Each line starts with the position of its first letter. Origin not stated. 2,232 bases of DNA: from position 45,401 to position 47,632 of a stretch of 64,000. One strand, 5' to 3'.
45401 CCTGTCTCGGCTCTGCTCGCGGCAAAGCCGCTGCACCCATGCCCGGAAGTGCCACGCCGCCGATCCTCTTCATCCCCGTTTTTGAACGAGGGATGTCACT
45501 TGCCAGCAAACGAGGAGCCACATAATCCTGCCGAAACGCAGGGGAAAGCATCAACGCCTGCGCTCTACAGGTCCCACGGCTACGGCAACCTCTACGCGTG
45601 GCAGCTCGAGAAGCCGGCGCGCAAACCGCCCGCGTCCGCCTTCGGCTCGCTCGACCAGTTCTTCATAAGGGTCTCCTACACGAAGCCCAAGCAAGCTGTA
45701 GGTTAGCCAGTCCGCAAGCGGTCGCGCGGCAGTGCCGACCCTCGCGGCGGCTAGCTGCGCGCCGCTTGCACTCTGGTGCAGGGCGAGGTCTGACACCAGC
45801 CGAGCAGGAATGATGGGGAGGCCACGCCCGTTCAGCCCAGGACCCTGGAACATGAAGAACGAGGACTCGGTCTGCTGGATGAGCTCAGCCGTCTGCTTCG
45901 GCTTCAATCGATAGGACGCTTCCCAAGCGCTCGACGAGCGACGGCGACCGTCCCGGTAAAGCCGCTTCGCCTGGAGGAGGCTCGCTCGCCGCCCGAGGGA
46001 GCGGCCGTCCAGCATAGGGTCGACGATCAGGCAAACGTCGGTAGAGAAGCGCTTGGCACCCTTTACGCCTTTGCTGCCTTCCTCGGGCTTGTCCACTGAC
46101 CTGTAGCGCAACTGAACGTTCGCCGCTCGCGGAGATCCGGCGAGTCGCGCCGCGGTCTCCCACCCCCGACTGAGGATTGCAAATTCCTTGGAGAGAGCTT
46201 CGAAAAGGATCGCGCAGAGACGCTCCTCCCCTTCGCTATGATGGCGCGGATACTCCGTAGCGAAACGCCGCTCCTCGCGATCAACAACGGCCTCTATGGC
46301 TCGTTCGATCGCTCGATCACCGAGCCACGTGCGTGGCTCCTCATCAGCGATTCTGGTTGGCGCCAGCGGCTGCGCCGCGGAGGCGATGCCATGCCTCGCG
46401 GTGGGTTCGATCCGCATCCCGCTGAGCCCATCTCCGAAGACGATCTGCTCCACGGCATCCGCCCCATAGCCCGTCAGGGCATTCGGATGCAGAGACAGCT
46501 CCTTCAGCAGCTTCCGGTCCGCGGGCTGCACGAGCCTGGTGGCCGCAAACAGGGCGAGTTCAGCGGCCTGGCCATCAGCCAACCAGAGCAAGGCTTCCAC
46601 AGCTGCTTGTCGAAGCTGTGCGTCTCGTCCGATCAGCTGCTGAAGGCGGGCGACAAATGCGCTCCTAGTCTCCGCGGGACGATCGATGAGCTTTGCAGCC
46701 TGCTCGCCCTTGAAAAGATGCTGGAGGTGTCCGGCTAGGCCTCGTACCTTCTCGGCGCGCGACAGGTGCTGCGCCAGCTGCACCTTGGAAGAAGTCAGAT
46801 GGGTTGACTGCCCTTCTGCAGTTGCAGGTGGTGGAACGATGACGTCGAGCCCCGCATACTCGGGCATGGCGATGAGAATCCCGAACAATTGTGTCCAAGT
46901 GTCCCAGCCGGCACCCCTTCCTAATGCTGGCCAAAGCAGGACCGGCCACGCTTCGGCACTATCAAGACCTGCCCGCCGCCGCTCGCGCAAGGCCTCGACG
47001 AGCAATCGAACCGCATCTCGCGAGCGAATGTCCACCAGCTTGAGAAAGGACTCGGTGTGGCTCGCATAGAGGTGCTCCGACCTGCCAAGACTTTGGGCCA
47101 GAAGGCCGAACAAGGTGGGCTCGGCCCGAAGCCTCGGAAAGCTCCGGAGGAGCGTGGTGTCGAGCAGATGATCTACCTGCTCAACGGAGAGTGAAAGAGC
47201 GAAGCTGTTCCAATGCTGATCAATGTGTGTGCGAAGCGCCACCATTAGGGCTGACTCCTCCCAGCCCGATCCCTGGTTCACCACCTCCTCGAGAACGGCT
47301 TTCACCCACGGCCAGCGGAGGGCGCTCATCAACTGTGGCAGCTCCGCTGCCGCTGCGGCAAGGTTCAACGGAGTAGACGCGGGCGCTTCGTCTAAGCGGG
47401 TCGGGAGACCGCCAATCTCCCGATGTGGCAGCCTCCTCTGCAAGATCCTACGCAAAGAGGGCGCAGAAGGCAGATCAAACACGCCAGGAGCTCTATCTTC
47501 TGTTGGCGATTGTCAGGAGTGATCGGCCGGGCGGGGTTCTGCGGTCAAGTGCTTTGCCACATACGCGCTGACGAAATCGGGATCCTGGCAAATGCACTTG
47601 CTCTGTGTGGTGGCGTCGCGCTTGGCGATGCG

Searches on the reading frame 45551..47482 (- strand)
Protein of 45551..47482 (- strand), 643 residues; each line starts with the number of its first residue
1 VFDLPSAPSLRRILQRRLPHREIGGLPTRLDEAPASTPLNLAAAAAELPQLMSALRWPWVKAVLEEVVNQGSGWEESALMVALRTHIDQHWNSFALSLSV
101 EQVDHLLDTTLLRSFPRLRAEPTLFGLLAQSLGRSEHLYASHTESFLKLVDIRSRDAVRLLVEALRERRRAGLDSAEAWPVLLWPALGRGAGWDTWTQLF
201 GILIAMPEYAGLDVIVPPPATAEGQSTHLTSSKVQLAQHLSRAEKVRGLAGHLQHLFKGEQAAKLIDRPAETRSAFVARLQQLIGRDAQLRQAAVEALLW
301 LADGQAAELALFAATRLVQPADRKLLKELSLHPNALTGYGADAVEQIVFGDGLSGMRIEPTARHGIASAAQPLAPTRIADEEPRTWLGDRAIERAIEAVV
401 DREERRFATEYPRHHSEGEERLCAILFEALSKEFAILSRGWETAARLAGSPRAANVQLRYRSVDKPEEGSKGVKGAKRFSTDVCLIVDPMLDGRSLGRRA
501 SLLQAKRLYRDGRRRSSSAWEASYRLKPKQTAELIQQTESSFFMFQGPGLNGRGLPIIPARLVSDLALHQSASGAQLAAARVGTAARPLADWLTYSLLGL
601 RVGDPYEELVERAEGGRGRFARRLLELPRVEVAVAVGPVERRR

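Call 3: search_protein_families(library=pfam, proteins=[window:45551-47482:-], max_evalue=0.01)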
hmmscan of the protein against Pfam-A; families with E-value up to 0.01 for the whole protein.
window:45551-47482:- (643 aa): 0 families

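Call 4: search_protein_families(library=padloc, proteins=[window:45551-47482:-], max_evalue=0.01)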
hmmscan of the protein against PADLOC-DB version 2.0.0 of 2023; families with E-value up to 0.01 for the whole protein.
window:45551-47482:- (643 aa): 0 families

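Call 5: search_protein_families(library=ncbifam, proteins=[window:45551-47482:-], max_evalue=0.1)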
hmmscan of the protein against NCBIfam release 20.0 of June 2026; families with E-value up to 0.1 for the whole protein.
window:45551-47482:- (643 aa): 0 families

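Call 6: find_homologous_proteins(query=window:45551-47482:-)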
Query window:45551-47482:- (643 aa): 17 proteins with E <= 0.001 among 8000 candidates.
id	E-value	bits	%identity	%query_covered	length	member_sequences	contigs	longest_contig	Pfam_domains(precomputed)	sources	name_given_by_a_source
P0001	0.0e+0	1294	100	92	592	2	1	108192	-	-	-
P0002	3.2e-234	797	66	88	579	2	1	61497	-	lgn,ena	-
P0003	2.9e-136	474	45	88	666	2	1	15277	-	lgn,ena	-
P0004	9.1e-132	459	45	88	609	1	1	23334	-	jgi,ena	jgi:hypothetical protein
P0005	9.8e-132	459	50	75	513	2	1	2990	-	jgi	jgi:hypothetical protein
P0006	2.2e-124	434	44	88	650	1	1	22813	-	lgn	-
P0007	2.4e-124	434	41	98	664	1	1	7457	-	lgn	-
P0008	2.1e-120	421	43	86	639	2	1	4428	-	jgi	jgi:hypothetical protein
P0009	2.8e-120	421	42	88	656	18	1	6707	-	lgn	-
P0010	1.1e-118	416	42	88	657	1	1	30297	-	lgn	-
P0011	1.7e-110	389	45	75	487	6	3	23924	-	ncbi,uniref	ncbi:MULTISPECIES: hypothetical protein [Brucella]|uniref:hypothetical protein n=1 Tax=Brucella TaxI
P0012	6.7e-108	380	41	85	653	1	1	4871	-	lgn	-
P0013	3.3e-96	341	41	83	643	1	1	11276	-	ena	-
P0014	1.5e-90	323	40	83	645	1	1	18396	-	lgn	-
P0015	2.3e-87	312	42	76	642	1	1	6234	-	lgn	-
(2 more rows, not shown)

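Call 8: find_related_loci(query=A1, collection=genome_contigs, flank=10000)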
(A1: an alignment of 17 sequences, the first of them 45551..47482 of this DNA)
Query A1 (643 aa) in genome_contigs; peptide patterns used: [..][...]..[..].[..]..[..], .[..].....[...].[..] (x = any residue, [..] = any of these).
111 stretches matched a pattern; 12 encode a relative of the query (tblastn E <= 1e-3); 12 distinct loci.
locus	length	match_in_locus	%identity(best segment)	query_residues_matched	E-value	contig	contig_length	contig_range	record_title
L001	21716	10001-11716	43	60-638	2e-124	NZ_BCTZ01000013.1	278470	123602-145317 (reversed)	Sphingomonas soli NBRC 100801, whole genome shotgun sequence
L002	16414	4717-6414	42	72-638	7e-121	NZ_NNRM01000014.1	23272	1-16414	Brucella pseudogrignonensis strain CCUG 30717 OpsCCUG_1.contig.13_1, whole genome shotgun sequence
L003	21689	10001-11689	44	72-638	2e-119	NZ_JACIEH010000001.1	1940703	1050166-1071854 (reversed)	Sphingomonas kyeonggiensis strain DSM 101806 Ga0373265_01, whole genome shotgun sequence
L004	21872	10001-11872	39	13-636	2e-117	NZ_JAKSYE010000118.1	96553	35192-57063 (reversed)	Methylobacterium sp. E-045 k141_4275, whole genome shotgun sequence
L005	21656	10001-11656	43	86-638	8e-115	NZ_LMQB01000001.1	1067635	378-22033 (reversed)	Rhizobium sp. Leaf371 contig_1, whole genome shotgun sequence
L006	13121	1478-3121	42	86-634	6e-112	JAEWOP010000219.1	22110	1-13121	MAG: Proteobacteria bacterium isolate OH_SBlB_68 k127_1009179, whole genome shotgun sequence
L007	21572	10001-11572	39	111-642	3e-95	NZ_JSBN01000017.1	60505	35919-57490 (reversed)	Sphingomonas sp. Ant H11 contig_17, whole genome shotgun sequence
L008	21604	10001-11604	38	91-620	6e-111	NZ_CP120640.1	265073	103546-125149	Rhizobium sp. 32-5/1 plasmid unnamed2, complete sequence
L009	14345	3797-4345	54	455-638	5e-55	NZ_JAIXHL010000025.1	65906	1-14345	MAG: Sphingomonas sp. isolate bin06 ROSE_m_32_bin6_000136, whole genome shotgun sequence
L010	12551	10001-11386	41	180-642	7e-92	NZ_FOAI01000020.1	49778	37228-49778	Roseivivax marinus strain DSM 27511, whole genome shotgun sequence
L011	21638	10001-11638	41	86-636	1e-105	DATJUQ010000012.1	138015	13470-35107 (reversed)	MAG TPA_asm: Allosphingosinicella sp. isolate SMAG_U15050 k141_1313931, whole genome shotgun sequence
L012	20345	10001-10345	57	523-637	2e-33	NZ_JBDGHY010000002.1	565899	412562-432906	Sphingomonas sp. T9W2 T9W2_Genome_contig_2, whole genome shotgun sequence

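Call 15: find_encoding_contigs(protein=P0002, flank=10000, max_places=3)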
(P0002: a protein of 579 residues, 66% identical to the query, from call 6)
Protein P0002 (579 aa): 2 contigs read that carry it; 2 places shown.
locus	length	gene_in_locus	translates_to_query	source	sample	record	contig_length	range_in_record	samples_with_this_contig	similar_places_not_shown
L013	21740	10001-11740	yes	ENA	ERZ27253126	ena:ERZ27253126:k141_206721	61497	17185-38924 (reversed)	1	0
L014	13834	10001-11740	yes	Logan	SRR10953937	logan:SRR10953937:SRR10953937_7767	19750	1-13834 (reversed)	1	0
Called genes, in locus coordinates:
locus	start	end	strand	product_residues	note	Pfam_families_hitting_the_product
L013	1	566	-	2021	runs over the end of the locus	-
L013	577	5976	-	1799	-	-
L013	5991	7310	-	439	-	-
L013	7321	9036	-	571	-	-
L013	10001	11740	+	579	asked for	-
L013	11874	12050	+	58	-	-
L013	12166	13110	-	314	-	PF01832:Glucosaminidase, PF01510:Amidase_2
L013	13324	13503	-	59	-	-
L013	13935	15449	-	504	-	PF00171:Aldedh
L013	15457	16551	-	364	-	PF01063:Aminotran_4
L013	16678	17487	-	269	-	PF03807:F420_oxidored (weak), PF14748:P5CR_dimer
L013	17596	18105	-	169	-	PF10722:YbjN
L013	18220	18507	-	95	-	PF04380:BMFP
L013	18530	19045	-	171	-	PF03073:TspO_MBR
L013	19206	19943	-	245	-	PF01728:FtsJ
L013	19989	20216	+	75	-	PF11455:MazE-like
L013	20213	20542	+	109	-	PF02452:PemK_toxin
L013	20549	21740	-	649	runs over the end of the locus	PF13292:DXP_synthase_N, PF02779:Transket_pyr, PF02780:Transketolase_C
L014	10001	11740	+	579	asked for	-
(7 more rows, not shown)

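Call 16: find_encoding_contigs(protein=P0003, flank=10000, max_places=3)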
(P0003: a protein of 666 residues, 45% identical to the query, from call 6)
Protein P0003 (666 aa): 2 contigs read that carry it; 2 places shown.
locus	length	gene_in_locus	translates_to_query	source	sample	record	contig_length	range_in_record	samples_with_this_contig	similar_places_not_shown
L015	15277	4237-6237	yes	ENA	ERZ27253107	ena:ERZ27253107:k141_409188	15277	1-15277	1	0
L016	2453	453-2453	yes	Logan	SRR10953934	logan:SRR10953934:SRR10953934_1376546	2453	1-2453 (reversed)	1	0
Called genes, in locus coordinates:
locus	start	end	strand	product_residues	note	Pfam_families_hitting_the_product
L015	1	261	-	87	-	?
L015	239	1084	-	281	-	PF13646:HEAT_2, PF02985:HEAT (faint)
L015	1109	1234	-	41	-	-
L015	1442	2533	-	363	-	PF25917:BSH_RND, PF25973:BSH_CzcB, PF25954:Beta-barrel_RND_2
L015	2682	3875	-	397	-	PF22564:HAAS (weak)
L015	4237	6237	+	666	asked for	-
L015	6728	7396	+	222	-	-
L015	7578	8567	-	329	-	PF01807:Zn_ribbon_DnaG, PF23639:DUF7146, PF13155:Toprim_2 (weak), PF13362:Toprim_3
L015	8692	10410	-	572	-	PF06527:TniQ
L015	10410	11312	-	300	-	PF05621:TniB, PF13401:AAA_22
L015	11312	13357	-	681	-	PF09299:Mu-transpos_C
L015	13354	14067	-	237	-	PF08722:Tn7_TnsA-like_N (weak)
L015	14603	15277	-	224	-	?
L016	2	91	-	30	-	?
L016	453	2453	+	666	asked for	?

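Call 22: find_encoding_contigs(protein=P0004, flank=8000, max_places=2)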
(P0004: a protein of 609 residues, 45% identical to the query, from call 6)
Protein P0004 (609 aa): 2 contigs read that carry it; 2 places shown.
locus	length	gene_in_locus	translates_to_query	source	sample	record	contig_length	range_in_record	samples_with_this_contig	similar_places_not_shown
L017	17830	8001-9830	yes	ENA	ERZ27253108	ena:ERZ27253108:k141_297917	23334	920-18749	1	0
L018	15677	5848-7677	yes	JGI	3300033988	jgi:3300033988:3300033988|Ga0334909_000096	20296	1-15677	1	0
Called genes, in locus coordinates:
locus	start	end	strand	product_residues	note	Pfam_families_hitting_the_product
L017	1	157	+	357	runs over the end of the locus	?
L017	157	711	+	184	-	PF22481:DUF6985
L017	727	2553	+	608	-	PF13522:GATase_6, PF13537:GATase_7, PF01380:SIS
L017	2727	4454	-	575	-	PF00580:UvrD-helicase (weak), PF13245:AAA_19, PF00580:UvrD-helicase (weak)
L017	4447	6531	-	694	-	PF13175:AAA_15, PF13476:AAA_23 (weak), PF13304:AAA_21, PF13175:AAA_15, PF20469:OLD-like_TOPRIM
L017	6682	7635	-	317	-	-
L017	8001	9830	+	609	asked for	-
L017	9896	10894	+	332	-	-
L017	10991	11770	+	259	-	PF13365:Trypsin_2 (weak)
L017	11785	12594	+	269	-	-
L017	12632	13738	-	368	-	-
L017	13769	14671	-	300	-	PF26109:WHD_BrxR, PF13280:WYL, PF26107:BrxR_CTD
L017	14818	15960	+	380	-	-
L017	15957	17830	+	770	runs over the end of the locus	PF14457:Prok-E2_A, PF00899:ThiF, PF14464:Prok-JAB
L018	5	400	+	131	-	PF01380:SIS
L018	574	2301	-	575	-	PF00580:UvrD-helicase (weak), PF13245:AAA_19, PF00580:UvrD-helicase (weak)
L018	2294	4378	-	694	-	PF13175:AAA_15, PF13476:AAA_23 (weak), PF13304:AAA_21, PF13175:AAA_15, PF20469:OLD-like_TOPRIM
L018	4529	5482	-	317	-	-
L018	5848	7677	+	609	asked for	-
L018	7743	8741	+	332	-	-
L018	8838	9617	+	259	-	PF13365:Trypsin_2 (weak)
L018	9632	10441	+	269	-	-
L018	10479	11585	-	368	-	-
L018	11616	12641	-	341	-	PF26109:WHD_BrxR, PF13280:WYL, PF26107:BrxR_CTD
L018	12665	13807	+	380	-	-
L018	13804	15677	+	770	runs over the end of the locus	PF14457:Prok-E2_A, PF00899:ThiF, PF14464:Prok-JAB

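Call 23: find_encoding_contigs(protein=P0006, flank=8000, max_places=2)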
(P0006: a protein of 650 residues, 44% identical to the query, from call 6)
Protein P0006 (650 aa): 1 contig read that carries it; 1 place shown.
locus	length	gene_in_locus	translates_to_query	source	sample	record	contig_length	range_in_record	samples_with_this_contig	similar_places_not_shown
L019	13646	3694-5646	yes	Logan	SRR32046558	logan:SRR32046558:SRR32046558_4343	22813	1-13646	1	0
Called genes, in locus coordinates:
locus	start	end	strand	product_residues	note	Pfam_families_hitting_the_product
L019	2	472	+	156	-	?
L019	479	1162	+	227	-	PF04335:VirB8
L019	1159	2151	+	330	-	PF03524:CagX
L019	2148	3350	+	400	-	PF03743:TrbI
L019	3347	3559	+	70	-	PF10038:DUF2274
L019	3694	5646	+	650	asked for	-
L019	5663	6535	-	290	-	PF14022:DUF4238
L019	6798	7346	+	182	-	-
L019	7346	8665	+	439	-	PF03783:CsgG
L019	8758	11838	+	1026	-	-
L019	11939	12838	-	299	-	PF00126:HTH_1, PF03466:LysR_substrate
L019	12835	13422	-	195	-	-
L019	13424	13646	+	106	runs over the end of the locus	-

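Call 24: find_encoding_contigs(protein=P0010, flank=8000, max_places=2)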
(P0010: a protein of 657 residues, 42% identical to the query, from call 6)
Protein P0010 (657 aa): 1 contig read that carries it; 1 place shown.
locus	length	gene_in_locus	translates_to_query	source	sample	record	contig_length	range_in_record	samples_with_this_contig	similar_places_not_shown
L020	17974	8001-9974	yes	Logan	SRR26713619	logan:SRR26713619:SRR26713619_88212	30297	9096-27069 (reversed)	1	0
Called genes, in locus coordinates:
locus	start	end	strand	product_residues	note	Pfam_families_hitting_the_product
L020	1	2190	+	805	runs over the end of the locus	PF02463:SMC_N, PF13166:AAA_13 (faint), PF13175:AAA_15 (weak), PF13476:AAA_23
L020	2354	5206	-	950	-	PF02810:SEC-C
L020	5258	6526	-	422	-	PF05708:Peptidase_C92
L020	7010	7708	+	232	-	-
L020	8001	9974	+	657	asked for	-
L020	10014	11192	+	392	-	-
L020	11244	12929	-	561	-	-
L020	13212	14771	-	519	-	-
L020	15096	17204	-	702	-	PF22879:AIPR_N, PF10592:AIPR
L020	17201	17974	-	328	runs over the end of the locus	PF14390:DUF4420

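Call 25: find_encoding_contigs(protein=P0014, flank=8000, max_places=2)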
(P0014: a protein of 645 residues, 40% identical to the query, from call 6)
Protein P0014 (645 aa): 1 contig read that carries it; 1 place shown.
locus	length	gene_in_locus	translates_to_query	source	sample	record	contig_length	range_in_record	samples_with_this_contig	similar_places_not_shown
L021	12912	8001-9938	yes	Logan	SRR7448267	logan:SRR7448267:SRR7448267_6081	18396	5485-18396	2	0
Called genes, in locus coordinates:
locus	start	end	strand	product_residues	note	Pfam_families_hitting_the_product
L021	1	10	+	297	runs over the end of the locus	-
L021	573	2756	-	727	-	PF09250:Prim-Pol, PF08706:D5_N, PF19263:DUF5906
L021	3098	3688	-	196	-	-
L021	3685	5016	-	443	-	PF13356:Arm-DNA-bind_3, PF22022:Phage_int_M (weak), PF00589:Phage_integrase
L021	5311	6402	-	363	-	PF12686:DUF3800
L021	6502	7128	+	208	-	PF09641:DUF2026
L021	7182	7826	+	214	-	PF10899:AbiGi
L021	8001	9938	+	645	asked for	-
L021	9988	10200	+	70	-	-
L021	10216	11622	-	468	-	PF13372:Alginate_exp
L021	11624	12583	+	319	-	PF20229:ChrB_N, PF09828:ChrB_C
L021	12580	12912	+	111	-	?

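Call 31: search_protein_representatives(alignment_id=A1)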
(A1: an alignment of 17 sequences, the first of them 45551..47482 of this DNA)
Query: 17 sequences, 641 profile positions. Proteins with E-value up to 0.001 (for the whole library): 280; up to 1e-10: 164; up to 1e-30: 89. The best 150 are listed.
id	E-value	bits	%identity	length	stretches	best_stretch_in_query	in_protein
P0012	1.6e-266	902.6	-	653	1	4-640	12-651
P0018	2.2e-251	852.6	-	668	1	7-640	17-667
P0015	1.2e-250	850.2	-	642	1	1-640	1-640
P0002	7.2e-234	794.7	-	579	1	74-639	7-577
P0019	1.1e-212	724.7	-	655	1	35-639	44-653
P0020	1.9e-208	710.7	-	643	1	10-640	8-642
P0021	7.2e-205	698.9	-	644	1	5-617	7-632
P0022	2.1e-198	677.5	-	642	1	35-640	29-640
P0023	3.4e-191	653.7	-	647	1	1-636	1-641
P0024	6.6e-191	652.8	-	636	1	5-637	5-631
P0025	3.0e-184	630.8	-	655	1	8-638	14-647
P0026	1.3e-180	618.8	-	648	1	4-637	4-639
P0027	7.1e-180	616.3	-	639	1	7-638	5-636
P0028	1.1e-178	612.4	-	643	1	2-636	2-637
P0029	4.7e-174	597.1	-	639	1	9-637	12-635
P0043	1.0e-96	341.6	-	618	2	241-626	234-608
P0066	3.7e-74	267.1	-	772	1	156-635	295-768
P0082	2.4e-63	231.3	-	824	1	265-624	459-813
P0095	3.4e-37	144.9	-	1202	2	267-442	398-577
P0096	5.2e-36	141.0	-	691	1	248-636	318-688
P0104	5.2e-28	114.6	-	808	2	270-459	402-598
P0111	3.5e-24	102.0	-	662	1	333-614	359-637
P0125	1.1e-19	87.0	-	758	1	321-619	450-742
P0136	1.4e-16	76.8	-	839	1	265-540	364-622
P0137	1.5e-16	76.8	-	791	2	358-640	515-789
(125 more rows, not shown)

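Call 32: search_protein_families(library=pfam, proteins=[P0095, P0066, P0082, P0096, P0104, P0136, P0137, P0043, P0111, P0125], max_evalue=0.01)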
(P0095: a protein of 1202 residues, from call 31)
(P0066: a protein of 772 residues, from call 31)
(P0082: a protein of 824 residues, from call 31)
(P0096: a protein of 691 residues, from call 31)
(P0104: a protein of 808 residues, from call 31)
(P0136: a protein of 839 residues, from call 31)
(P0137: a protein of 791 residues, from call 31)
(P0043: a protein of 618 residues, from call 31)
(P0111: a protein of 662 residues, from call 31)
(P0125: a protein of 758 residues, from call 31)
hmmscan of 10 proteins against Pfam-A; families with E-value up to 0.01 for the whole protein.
P0095 (1202 aa): 0 families

P0066 (772 aa): 0 families

P0082 (824 aa): 0 families

P0096 (691 aa): 0 families

P0104 (808 aa): 0 families

P0136 (839 aa): 0 families

P0137 (791 aa): 0 families

P0043 (618 aa): 0 families

P0111 (662 aa): 0 families

P0125 (758 aa): 0 families

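Call 33: predict_structure(alignment_id=A1)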
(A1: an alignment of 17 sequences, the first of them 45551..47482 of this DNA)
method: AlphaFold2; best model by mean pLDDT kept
length: 643 residues; sequences in the alignment: 17
mean_pLDDT: 75.9   pTM: 0.68
mean pLDDT of the five models: 75.9, 71.9, 71.2, 71.1, 63.3
residues with pLDDT >= 90: 143; 70-90: 301; 50-70: 134; < 50: 65
segments of 3 or more residues with pLDDT < 50: 1-3, 21-34, 352-379, 617-630
pLDDT, mean of each block of 10 residues (from residue 1): 55 69 40 52 64 75 83 80 88 91 90 92 92 84 89 90 90 85 92 94 92 69 78 91 92 82 56 80 95 96 79 89 91 81 75 37 32 42 67 84 80 65 84 85 68 76 61 72 79 72 81 53 83 85 77 80 87 81 83 82 70 53 37 63 45
secondary structure, 60 per line:
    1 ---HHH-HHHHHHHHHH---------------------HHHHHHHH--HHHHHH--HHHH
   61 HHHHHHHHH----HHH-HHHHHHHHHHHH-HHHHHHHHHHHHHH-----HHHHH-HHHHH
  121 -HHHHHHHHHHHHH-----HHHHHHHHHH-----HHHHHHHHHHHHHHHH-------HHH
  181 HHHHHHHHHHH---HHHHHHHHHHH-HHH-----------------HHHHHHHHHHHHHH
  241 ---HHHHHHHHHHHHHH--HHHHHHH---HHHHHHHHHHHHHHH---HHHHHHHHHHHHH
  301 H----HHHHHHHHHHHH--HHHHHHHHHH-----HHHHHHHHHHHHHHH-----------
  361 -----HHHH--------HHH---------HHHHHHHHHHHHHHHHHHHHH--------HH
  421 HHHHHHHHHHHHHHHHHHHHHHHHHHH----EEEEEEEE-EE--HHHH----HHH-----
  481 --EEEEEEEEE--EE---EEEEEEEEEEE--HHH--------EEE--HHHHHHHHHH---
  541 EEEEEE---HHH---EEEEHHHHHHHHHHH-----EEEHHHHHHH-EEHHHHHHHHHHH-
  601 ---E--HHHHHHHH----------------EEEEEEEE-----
elements in order: H8-17 H39-46 H49-54 H57-69 H78-89 H91-104 H110-114 H116-120 H122-134 H140-149 H155-170 H178-191 H195-205 H227-240 H244-257 H260-266 H270-284 H288-301 H306-317 H320-329 H335-349 H366-369 H390-410 H419-447 E452-459 H465-468 E483-491 E499-509 E523-525 H528-537 E541-546 E556-559 H560-570 E576-578 H579-585 H589-599 H607-614 E631-638
